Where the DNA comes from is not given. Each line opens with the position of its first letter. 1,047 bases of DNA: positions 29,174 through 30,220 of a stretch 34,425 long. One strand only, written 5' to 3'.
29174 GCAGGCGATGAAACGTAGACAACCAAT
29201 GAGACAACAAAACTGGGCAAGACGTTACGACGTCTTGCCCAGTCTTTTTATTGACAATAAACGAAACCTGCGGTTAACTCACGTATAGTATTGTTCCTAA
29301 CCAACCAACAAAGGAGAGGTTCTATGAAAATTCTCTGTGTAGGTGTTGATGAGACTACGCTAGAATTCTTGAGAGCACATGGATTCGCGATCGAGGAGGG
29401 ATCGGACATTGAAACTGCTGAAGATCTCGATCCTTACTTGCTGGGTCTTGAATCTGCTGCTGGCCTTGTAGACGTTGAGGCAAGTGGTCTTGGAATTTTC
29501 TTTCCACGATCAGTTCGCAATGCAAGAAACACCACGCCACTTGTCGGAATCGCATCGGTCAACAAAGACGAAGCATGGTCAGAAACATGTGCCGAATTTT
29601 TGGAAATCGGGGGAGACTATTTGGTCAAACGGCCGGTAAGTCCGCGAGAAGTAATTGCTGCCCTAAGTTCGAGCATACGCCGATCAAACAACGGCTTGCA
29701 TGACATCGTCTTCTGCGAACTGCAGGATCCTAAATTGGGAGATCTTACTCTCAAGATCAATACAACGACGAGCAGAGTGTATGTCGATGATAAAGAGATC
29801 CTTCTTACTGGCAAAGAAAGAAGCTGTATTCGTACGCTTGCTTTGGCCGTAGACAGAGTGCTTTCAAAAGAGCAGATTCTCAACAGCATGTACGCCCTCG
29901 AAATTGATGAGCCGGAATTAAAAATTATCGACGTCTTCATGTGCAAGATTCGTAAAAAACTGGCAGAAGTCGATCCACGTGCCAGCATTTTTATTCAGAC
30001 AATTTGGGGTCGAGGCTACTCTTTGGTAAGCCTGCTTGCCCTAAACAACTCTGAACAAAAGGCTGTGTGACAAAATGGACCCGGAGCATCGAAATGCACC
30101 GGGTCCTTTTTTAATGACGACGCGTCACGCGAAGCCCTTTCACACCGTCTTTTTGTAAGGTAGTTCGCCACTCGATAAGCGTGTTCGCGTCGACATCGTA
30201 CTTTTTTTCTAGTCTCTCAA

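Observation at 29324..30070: CtrA-type response regulator in a genome that otherwise looks Patescibacteria-like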

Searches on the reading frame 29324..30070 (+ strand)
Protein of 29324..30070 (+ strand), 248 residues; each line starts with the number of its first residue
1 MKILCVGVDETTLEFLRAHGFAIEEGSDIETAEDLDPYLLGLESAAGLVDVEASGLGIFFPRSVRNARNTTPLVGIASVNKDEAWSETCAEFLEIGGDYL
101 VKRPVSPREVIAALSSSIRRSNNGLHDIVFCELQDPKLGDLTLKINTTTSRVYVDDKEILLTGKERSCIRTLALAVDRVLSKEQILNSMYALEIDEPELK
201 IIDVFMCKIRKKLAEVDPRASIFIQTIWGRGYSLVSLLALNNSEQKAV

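Call 5: search_protein_families(library=pfam, proteins=[window:29324-30070:+], max_evalue=0.01)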
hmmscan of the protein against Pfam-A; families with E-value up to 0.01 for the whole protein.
window:29324-30070:+ (248 aa): 1 family
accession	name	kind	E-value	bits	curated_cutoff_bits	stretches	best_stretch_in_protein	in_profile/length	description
PF00486.34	Trans_reg_C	-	3.4e-15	56.3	26.2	1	157-234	2-77/77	Transcriptional regulatory protein, C terminal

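Call 6: search_protein_families(library=ncbifam, proteins=[window:29324-30070:+], max_evalue=0.01)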
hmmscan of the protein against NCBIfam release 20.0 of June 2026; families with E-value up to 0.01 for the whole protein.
window:29324-30070:+ (248 aa): 38 families (the best 25 are shown)
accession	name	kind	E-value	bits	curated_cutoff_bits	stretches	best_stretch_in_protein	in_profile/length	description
NF045991.1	RespRegCtrARhodob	equivalog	7.1e-30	104.4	350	1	55-234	59-221/224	response regulator transcription factor CtrA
NF007005.1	PRK09468.1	equivalog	1.1e-17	64.3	331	1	56-235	61-232/237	osmolarity response regulator transcription factor OmpR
NF045944.1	ResRegRpaBCyano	equivalog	1.5e-17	63.8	330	1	93-234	87-227/229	response regulator transcription factor RpaB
NF053854.1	RespRegPhoBBctds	equivalog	7.9e-16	58.1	270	1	57-233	56-223/225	two-component system response regulator PhoB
TIGR02154.1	PhoB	equivalog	1.2e-15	57.5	296.2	1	57-234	61-225/226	phosphate regulon transcriptional regulator PhoB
NF008296.0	PRK11083.1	equivalog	2.2e-14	53.4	273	1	93-235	93-226/228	two-component system response regulator CreB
NF008078.0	PRK10816.1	equivalog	1.4e-13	50.9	336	1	30-233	31-219/223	two-component system response regulator PhoP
NF007982.1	PRK10710.1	equivalog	1.4e-13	50.9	380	1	93-233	97-226/235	envelope stress response regulator BaeR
NF041209.1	resp_regPieR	equivalog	5.7e-13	49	450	1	82-233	80-226/231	two component system response regulator PieR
NF040689.1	MtrAB_MtrA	equivalog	2e-12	46.9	300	1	86-233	81-217/219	MtrAB system response regulator MtrA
NF033117.2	vanR_ACDEGLN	exception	2.5e-12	46.9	350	1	93-233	88-224/226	VanR-ABDEGLN family response regulator transcription factor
NF040534.1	resp_reg_YycF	equivalog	3.5e-12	46.1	340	1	79-234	78-227/231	response regulator YycF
NF041734.1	resp_reg_RppA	equivalog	2e-11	43.7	250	1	60-234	64-227/229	two-component system response regulator RppA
NF000401.1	vanR-A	exception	2.4e-11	43.5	500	1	62-234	66-229/231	vancomycin resistance response regulator transcription factor VanR-A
NF033120.0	vanR_FM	exception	3e-11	43.4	460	1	93-234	93-229/231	vancomycin resistance response regulator transcription factor, VanR-F/VanR-M family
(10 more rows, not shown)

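Call 7: find_homologous_proteins(query=window:29324-30070:+)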
Query window:29324-30070:+ (248 aa): 7472 proteins with E <= 0.001 among 8000 candidates; the best 120 are listed.
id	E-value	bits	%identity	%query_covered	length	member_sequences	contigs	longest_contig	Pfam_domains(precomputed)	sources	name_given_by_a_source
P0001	1.3e-156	537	100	100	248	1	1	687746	PF00486.35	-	-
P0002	5.7e-54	201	46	94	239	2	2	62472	PF00486.35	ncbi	-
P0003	4.5e-53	198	47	94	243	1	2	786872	PF00486.35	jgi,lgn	jgi:two-component system cell cycle response regulator CtrA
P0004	4.3e-52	195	48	94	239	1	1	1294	PF00486.35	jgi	jgi:two-component system cell cycle response regulator CtrA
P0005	1.0e-47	180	44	94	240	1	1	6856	PF00486.35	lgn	-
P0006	2.6e-45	173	40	95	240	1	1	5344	PF00486.35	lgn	-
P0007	1.2e-43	167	42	95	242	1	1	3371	PF00486.35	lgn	-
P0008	9.4e-36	141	37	94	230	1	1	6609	PF00486.35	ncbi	-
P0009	1.7e-34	137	38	94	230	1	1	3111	PF00486.35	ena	-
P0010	2.5e-32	130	38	94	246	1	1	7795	PF00486.35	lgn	-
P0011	6.8e-32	129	40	75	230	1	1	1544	PF00486.35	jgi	-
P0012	7.2e-24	102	36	77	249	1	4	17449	PF00486.35,PF00072.31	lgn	-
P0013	2.5e-23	101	38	74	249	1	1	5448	PF00486.35,PF00072.31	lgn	-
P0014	3.1e-23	100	33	98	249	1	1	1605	PF00486.35,PF00072.31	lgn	-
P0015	3.8e-23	100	38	72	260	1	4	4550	PF00486.35,PF00072.31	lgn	-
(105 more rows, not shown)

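Call 8: search_solved_structures(query=window:29324-30070:+, max_evalue=0.001, show_alignments=3)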
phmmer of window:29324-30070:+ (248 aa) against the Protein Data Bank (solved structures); distinct sequences matched with E-value up to 0.001: 31.
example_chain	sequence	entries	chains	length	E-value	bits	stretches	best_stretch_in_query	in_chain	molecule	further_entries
1p2f_A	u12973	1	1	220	6.2e-10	42.1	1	63-234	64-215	Response Regulator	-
4b09_A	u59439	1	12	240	3.4e-08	36.4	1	33-233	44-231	TRANSCRIPTIONAL REGULATORY PROTEIN BAER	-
2oqr_A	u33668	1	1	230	3.8e-08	36.2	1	66-234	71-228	Sensory transduction protein regX3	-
5dcl_A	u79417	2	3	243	4.3e-08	36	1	2-234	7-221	PhoB family transcriptional regulator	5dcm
5dcm_B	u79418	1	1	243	4.4e-08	36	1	2-234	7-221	PhoB family transcriptional regulator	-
2jpb_A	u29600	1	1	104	5.2e-07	32.5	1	143-235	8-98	Transcriptional regulatory protein ompR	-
1opc_A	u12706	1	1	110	5.4e-07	32.4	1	143-235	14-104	OMPR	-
6lxl_A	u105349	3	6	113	6e-07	32.3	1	143-235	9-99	Transcriptional regulatory protein OmpR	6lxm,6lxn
1odd_A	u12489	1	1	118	6.4e-07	32.2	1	143-235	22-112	TRANSCRIPTIONAL REGULATORY PROTEIN OMPR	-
1kgs_A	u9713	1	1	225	7e-07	32.1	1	63-232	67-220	DNA BINDING RESPONSE REGULATOR D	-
5u8m_A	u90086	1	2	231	9.7e-07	31.6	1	99-234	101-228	Response regulator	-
5vfa_A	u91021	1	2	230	3.2e-06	29.9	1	101-234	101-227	Response regulator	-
3rjp_A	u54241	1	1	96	4.5e-06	29.4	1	145-233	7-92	CovR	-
5u8k_A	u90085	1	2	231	4.7e-06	29.4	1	102-234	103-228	Response regulator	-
6iju_A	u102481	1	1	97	1.5e-05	27.7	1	145-233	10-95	DNA-binding response regulator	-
2hqr_A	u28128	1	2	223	0.00015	24.4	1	79-233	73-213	Putative TRANSCRIPTIONAL REGULATOR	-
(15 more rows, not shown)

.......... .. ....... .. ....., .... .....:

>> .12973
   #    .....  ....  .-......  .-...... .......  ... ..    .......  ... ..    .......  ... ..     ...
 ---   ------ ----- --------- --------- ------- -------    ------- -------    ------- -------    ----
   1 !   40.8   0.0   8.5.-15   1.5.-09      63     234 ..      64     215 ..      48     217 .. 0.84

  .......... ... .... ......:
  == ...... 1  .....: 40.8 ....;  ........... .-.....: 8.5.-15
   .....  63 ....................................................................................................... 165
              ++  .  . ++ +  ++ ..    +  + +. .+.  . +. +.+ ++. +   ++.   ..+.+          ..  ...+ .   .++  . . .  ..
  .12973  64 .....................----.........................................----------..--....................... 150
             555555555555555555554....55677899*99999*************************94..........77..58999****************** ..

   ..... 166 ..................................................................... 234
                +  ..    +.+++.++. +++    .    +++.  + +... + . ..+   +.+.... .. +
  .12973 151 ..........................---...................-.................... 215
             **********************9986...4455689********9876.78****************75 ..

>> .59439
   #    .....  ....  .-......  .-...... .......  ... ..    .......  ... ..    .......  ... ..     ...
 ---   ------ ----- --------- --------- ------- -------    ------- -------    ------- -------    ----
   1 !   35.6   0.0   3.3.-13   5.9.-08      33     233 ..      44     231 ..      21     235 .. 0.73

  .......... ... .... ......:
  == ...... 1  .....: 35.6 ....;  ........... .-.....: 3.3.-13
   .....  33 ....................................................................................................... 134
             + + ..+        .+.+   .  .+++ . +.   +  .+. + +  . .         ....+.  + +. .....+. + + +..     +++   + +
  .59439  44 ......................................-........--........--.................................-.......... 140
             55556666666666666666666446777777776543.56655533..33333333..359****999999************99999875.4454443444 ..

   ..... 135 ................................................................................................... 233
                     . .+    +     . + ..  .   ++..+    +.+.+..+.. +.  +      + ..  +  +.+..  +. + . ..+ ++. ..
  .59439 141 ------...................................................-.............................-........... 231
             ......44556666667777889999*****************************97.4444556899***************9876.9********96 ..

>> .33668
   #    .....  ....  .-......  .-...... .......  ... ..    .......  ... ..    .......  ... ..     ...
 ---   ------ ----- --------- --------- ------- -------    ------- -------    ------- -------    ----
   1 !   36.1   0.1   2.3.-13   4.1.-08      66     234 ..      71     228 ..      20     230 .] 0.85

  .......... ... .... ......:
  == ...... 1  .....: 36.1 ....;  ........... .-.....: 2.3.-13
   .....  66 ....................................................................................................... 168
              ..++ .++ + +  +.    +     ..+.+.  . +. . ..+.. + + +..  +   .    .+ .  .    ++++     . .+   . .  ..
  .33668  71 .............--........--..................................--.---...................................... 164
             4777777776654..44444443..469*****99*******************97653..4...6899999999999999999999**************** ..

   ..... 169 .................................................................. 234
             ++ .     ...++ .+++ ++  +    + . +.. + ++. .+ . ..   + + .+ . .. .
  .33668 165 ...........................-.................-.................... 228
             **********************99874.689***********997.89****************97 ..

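Call 9: find_encoding_contigs(protein=P0003, flank=10000, max_places=4)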
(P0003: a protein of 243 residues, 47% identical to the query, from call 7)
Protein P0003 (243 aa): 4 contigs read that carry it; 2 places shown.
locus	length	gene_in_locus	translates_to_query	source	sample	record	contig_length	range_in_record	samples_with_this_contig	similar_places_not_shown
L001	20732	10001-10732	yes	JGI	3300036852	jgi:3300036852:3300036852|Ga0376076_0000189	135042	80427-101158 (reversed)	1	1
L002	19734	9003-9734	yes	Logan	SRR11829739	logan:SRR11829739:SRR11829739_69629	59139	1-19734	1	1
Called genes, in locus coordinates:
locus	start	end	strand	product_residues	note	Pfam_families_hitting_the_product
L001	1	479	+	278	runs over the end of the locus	PF00574:CLP_protease (weak), PF01343:Peptidase_S49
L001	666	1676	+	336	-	PF02195:ParB_N, PF17762:HTH_ParB, PF23552:ParB_C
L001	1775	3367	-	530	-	PF13328:HD_4, PF01966:HD, PF04607:RelA_SpoT, PF02824:TGS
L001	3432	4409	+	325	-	PF01471:PG_binding_1 (weak)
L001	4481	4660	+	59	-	-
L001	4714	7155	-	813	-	PF01751:Toprim, PF01131:Topoisom_bac, PF01396:Zn_ribbon_Top1, PF13368:Toprim_C_rpt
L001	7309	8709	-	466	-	PF00004:AAA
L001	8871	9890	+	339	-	PF02195:ParB_N, PF17762:HTH_ParB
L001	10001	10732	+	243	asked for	PF00486:Trans_reg_C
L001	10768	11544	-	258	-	PF03372:Exo_endo_phos, PF14529:Exo_endo_phos_2 (weak)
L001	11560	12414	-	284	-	PF02481:DNA_processg_A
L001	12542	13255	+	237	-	-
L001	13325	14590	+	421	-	PF02403:Seryl_tRNA_N, PF00587:tRNA-synt_2b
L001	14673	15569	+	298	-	-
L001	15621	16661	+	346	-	PF01207:Dus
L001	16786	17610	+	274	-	PF00152:tRNA-synt_2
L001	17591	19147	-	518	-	PF00586:AIRS, PF02769:AIRS_C, PF00586:AIRS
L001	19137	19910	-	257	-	PF13507:GATase_5, PF07685:GATase_3 (faint)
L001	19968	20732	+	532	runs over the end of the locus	PF00270:DEAD, PF00271:Helicase_C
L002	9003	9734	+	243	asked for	PF00486:Trans_reg_C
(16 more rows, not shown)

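Call 10: find_encoding_contigs(protein=P0002, flank=10000, max_places=4)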
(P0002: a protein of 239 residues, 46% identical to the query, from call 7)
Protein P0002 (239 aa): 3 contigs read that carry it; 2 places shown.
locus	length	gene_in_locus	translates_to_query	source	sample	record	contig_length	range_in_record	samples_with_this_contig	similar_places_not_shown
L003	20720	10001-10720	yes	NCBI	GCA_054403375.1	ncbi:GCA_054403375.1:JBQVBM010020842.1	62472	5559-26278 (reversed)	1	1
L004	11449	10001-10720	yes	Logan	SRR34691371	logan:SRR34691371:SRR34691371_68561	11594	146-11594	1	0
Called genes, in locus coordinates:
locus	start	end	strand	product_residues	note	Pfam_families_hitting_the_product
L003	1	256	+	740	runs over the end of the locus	PF00005:ABC_tran (faint), PF02463:SMC_N, PF13175:AAA_15, PF13476:AAA_23, PF13304:AAA_21 (weak)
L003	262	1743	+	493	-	-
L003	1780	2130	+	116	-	PF04828:GFA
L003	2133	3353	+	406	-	PF02812:ELFV_dehydrog_N, PF00208:ELFV_dehydrog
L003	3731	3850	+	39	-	-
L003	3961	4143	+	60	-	-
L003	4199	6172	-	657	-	PF17876:CSD2 (faint), PF17849:OB_Dis3 (weak), PF00773:RNB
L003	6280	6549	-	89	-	-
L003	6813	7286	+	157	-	PF00886:Ribosomal_S16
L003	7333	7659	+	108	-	PF13083:KH_KhpA-B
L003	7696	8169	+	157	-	-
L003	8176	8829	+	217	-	PF01746:tRNA_m1G_MT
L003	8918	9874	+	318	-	PF02195:ParB_N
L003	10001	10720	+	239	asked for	PF00486:Trans_reg_C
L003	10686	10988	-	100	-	-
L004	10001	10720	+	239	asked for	PF00486:Trans_reg_C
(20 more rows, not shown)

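Call 16: find_related_loci(query=A2, collection=genome_contigs, flank=8000)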
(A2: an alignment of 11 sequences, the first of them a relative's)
Query A2 (248 aa) in genome_contigs; peptide patterns used: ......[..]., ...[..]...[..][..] (x = any residue, [..] = any of these).
600 stretches matched a pattern (row limit reached: there are more); 595 encode a relative of the query (tblastn E <= 1e-3); the best 80 are kept; 80 distinct loci.
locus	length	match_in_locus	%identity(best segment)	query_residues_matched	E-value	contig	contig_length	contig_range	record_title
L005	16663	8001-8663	33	1-234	9e-29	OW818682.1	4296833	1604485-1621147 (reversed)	metagenome genome assembly, chromosome: 1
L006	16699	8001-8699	32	1-246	1e-28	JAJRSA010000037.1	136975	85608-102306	MAG: Alphaproteobacteria bacterium isolate Dive100_bin4.106 k141_1122684, whole genome shotgun sequence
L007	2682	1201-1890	33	1-243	2e-28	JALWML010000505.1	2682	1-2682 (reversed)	MAG: Lysobacterales bacterium isolate M17_metabat2_scaf2bin.158 M17_NODE_60801_length_2682_cov_1.729941, whole genome sh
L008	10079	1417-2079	35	1-234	2e-28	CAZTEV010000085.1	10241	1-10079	MAG TPA_asm: uncultured Roseivivax sp. isolate SRP321284_co1_172 genome assembly, contig: NODE_8589_length_10241_cov_21.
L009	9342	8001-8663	33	1-234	4e-28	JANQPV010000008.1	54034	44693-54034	MAG: Alphaproteobacteria bacterium isolate IP29b_bin.177 k99_2476703, whole genome shotgun sequence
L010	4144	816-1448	35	15-248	4e-28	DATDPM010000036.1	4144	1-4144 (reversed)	MAG TPA_asm: Alphaproteobacteria bacterium isolate SMAG_U7921 k141_2964235, whole genome shotgun sequence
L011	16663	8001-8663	34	1-234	3e-28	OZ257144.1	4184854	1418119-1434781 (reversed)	MAG: Hyphomonadaceae bacterium isolate 5d8cf77f-356a-4dec-99e3-f797007026cd genome assembly, chromosome: 1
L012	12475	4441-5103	34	1-234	5e-28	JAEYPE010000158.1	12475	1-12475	MAG: Proteobacteria bacterium isolate OH_CBB_180 k127_1705641, whole genome shotgun sequence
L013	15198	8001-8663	34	1-234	3e-28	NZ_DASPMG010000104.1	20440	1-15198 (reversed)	MAG: Azospirillum sp. isolate SMAG_U12086 k141_67653, whole genome shotgun sequence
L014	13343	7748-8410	33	1-234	1e-27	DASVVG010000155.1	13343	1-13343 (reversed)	MAG TPA_asm: Caulobacteraceae bacterium isolate SMAG_U3337 k141_611380, whole genome shotgun sequence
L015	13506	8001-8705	34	1-248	9e-28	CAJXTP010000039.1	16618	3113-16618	MAG TPA_asm: uncultured Loktanella sp. isolate SRR3933389_bin.6_MetaBAT_v2.12.1_MAG genome assembly, contig: NODE_288_le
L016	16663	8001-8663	32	1-234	1e-27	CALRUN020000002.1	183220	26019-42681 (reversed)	MAG: Alsobacter soli isolate JJ-LAS318NC5-148-6-m2-bin81 genome assembly, contig: JJ-ZL8A6-452-C34, whole genome shotgun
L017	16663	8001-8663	34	1-234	5e-28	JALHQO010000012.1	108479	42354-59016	MAG: Hyphomonadaceae bacterium isolate bin.91 c_000000001163, whole genome shotgun sequence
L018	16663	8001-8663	33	1-234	8e-28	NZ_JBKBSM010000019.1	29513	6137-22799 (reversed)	MAG: Phenylobacterium sp. isolate 21H_026.bin.56 NODE_1469_length_29513_cov_43.232206, whole genome shotgun sequence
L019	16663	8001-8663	34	1-234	1e-27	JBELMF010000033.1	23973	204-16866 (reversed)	MAG: Sphingomonas sp. isolate REMEI172_ass_metaspades_bin.63 NODE_1458_length_23973_cov_7.093444, whole genome shotgun s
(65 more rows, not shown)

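Call 19: find_encoding_contigs(protein=P0001, flank=10000, max_places=4)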
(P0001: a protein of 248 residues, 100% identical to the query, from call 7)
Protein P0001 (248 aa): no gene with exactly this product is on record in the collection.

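Call 20: list_cluster_members(proteins=[P0002, P0003, P0008, P0004, P0005, P0006, P0007, P0009, P0010, P0011])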
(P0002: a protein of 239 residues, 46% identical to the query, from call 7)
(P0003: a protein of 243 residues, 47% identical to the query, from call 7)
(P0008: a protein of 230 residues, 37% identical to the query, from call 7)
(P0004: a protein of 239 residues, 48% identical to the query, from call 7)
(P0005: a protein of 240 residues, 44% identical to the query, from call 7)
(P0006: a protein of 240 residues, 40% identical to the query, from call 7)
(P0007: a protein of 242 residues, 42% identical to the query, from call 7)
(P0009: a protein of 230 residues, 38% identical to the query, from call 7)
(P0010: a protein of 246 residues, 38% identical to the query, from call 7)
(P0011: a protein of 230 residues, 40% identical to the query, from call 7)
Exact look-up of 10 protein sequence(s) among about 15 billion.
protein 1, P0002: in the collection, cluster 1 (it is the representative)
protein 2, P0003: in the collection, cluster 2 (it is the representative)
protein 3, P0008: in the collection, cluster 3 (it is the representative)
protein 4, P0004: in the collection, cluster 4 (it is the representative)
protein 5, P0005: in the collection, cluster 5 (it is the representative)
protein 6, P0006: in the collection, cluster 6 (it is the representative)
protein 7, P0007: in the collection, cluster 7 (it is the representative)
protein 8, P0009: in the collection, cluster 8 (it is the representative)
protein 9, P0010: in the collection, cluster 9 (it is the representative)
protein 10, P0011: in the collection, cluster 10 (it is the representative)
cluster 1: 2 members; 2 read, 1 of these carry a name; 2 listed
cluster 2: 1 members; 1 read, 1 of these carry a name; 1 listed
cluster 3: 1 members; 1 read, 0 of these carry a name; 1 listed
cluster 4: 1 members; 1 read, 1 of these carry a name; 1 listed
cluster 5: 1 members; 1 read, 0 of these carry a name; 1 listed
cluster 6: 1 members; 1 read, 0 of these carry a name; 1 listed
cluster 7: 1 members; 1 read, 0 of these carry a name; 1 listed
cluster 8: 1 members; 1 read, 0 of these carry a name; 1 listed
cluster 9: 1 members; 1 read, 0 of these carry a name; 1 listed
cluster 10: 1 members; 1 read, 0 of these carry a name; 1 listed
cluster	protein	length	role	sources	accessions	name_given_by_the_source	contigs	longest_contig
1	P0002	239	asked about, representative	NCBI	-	-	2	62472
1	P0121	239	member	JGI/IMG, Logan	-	two-component system cell cycle response regulator CtrA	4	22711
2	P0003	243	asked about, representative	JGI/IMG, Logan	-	two-component system cell cycle response regulator CtrA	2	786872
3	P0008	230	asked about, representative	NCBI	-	-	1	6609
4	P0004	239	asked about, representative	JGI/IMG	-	two-component system cell cycle response regulator CtrA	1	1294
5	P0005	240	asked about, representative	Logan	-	-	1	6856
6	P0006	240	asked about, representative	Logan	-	-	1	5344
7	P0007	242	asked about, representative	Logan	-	-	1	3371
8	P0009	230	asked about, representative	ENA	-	-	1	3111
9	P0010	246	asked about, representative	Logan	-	-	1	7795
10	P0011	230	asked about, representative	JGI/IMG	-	-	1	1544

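Call 31: find_encoding_contigs(protein=P0005, flank=10000, max_places=2)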
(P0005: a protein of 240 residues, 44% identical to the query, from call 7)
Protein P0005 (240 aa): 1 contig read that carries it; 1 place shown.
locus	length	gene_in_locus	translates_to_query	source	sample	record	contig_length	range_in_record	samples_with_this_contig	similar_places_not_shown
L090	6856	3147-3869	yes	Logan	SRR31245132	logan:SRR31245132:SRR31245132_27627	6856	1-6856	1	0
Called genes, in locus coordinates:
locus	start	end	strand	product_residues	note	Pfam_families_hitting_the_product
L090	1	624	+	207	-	?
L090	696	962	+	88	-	-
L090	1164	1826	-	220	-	PF18914:DUF5666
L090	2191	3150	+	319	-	PF02195:ParB_N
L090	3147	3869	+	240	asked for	PF00486:Trans_reg_C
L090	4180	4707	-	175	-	PF07098:DUF1360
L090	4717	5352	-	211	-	-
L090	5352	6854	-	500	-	?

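Call 32: find_encoding_contigs(protein=P0006, flank=10000, max_places=2)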
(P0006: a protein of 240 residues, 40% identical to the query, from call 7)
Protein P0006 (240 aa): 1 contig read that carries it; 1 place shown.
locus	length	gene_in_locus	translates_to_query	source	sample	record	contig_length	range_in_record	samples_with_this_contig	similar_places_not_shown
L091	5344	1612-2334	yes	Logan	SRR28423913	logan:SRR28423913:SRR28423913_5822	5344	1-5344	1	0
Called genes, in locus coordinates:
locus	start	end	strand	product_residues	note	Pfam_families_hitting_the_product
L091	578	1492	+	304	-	PF02195:ParB_N, PF17762:HTH_ParB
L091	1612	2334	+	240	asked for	PF00486:Trans_reg_C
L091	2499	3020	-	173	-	-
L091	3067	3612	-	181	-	PF02659:Mntp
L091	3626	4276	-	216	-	PF00657:Lipase_GDSL, PF13472:Lipase_GDSL_2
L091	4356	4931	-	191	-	PF07963:N_methyl (faint)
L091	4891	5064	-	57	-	-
